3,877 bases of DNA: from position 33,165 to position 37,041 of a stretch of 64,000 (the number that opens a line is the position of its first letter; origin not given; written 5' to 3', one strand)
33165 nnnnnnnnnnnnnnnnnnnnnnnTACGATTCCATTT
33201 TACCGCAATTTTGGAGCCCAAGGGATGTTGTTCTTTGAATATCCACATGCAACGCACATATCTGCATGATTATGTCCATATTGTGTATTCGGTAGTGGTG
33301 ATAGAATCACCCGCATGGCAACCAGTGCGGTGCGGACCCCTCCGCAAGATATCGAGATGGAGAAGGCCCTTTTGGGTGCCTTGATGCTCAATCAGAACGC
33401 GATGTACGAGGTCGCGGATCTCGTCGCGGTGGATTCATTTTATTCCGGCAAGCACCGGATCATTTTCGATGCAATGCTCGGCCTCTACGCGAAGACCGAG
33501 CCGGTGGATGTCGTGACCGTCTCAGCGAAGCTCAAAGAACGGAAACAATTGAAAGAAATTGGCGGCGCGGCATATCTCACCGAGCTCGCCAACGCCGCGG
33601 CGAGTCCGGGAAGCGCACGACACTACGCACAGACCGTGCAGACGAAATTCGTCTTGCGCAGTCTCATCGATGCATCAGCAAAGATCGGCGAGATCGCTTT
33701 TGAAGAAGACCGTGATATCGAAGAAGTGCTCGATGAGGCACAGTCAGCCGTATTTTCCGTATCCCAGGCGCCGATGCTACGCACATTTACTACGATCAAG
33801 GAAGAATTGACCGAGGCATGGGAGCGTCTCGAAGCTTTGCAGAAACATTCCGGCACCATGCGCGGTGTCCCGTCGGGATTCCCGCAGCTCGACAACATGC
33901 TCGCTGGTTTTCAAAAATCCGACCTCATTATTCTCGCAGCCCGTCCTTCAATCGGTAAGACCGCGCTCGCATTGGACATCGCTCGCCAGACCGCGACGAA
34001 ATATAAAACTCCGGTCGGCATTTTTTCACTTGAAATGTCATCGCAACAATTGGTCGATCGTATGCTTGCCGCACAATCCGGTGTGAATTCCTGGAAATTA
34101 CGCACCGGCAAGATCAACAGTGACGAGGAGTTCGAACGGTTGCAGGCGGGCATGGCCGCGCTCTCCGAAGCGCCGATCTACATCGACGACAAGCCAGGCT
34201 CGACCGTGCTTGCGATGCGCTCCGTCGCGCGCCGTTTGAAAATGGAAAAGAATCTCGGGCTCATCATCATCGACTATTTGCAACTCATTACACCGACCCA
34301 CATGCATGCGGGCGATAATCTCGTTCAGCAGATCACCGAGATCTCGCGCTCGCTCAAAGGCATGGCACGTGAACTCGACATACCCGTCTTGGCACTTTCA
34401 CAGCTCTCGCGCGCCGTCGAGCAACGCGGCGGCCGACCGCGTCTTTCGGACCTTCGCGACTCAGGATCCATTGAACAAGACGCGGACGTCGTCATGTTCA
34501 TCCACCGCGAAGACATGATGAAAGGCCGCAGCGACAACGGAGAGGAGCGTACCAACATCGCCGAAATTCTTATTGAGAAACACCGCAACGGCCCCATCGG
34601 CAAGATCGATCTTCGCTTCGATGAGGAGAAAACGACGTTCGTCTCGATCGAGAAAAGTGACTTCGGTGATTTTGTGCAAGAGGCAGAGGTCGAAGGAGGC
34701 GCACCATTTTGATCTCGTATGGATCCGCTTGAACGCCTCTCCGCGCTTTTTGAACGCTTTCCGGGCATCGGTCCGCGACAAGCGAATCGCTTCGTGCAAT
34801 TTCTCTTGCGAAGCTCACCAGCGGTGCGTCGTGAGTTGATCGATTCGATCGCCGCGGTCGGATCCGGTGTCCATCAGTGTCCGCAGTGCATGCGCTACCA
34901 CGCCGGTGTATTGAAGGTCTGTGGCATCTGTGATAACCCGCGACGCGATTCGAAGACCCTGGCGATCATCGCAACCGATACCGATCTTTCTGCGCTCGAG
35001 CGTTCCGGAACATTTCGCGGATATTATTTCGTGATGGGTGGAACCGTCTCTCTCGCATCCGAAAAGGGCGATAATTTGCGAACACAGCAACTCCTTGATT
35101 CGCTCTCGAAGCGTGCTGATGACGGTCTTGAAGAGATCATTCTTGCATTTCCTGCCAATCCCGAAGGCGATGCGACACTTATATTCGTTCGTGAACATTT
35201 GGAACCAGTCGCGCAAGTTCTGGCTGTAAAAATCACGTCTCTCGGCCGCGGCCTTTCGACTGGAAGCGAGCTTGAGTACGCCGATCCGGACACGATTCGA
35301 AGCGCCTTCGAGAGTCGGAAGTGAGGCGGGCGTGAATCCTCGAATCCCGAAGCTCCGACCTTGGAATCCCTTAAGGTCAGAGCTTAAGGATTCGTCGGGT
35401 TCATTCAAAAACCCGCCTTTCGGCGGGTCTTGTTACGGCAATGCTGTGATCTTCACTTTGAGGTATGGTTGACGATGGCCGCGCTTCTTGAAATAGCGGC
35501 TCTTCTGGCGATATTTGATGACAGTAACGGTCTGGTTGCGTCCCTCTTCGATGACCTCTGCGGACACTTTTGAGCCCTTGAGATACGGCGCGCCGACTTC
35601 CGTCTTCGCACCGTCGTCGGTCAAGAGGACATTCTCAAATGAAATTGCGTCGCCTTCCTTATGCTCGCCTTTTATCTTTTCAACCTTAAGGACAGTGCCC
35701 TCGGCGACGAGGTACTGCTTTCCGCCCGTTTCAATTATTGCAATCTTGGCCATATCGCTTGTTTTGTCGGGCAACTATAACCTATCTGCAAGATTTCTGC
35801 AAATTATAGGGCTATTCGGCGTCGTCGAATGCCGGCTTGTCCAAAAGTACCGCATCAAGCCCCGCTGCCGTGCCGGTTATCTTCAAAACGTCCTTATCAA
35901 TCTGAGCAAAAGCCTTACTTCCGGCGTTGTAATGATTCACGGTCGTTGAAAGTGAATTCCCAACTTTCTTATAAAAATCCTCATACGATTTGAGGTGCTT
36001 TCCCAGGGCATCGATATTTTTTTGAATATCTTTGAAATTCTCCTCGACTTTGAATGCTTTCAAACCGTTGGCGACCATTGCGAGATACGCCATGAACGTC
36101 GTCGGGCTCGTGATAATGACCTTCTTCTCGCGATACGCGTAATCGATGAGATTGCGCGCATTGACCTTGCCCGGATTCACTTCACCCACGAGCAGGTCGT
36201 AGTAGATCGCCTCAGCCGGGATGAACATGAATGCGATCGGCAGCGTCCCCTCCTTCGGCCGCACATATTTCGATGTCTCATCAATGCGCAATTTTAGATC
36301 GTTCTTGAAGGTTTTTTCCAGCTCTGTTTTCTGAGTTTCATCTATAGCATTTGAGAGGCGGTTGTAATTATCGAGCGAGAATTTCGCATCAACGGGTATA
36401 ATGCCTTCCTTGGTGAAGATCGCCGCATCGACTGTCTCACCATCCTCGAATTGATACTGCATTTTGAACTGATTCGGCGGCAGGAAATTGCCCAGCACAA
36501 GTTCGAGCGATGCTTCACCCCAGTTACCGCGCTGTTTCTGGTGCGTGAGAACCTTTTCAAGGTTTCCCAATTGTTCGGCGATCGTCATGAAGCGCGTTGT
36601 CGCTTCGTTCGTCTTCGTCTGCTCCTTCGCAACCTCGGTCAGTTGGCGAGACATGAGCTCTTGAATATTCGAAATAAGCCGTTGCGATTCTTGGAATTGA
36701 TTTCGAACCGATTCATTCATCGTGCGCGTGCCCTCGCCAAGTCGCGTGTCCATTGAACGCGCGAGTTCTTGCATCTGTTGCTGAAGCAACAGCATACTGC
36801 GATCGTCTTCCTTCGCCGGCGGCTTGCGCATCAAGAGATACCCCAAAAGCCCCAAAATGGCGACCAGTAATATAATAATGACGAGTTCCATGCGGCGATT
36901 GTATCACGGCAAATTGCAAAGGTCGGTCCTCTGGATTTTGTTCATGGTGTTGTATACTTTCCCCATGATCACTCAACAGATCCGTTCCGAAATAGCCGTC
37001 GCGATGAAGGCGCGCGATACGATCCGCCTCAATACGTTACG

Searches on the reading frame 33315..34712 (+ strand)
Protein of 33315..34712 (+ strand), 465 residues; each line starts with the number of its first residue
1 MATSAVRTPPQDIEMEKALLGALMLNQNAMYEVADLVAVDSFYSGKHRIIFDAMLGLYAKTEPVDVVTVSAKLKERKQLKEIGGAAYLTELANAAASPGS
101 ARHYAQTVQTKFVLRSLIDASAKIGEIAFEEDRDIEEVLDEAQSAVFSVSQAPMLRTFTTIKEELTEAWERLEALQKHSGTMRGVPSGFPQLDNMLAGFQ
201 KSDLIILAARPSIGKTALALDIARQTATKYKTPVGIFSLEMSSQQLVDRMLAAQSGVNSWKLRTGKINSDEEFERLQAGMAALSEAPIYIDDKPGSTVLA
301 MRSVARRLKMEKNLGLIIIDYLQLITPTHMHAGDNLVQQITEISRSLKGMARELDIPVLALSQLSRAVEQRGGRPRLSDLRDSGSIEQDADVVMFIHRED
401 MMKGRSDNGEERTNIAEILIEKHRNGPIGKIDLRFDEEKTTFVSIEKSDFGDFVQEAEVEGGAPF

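Call 58: search_protein_families(library=pfam, proteins=[window:33315-34712:+], max_evalue=0.00001)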
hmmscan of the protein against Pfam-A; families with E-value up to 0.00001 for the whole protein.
window:33315-34712:+ (465 aa): 3 families
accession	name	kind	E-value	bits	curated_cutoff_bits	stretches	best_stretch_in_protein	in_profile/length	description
PF03796.21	DnaB_C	-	2.3e-101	338.9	27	1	184-443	1-254/255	DnaB-like helicase C terminal domain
PF00772.26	DnaB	-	8e-32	109.8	23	1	9-109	2-102/103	DnaB-like helicase N terminal domain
PF13481.12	AAA_25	-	8.9e-12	45.5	27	1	181-363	11-189/195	AAA domain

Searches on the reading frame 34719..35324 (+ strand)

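Call 58: search_protein_families(library=pfam, proteins=[window:34719-35324:+], max_evalue=0.00001)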
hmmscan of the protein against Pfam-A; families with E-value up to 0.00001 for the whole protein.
window:34719-35324:+ (201 aa): 2 families
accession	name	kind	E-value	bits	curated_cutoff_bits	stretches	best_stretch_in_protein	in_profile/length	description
PF13662.12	Toprim_4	-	7e-09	36.2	25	1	80-162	2-75/85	Toprim domain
PF21175.2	RecR_C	-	8.8e-07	28.7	22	1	178-201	1-24/24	RecR, C-terminal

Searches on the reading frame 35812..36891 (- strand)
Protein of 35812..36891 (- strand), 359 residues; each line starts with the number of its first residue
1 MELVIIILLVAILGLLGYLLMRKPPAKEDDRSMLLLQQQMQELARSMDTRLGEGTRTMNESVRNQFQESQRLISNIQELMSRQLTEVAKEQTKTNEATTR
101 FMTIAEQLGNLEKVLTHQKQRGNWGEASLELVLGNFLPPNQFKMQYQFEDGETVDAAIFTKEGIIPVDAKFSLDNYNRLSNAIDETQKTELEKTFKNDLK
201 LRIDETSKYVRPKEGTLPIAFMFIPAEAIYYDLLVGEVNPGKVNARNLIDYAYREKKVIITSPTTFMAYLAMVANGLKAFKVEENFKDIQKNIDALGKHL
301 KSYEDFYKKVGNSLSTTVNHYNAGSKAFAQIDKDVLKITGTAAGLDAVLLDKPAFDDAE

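Call 58: search_protein_families(library=pfam, proteins=[window:35812-36891:-], max_evalue=0.00001)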
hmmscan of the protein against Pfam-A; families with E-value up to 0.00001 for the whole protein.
window:35812-36891:- (359 aa): 1 family
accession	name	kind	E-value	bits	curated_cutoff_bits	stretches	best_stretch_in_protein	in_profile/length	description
PF02646.22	RmuC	-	2e-49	168.7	26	1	57-327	5-269/291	RmuC family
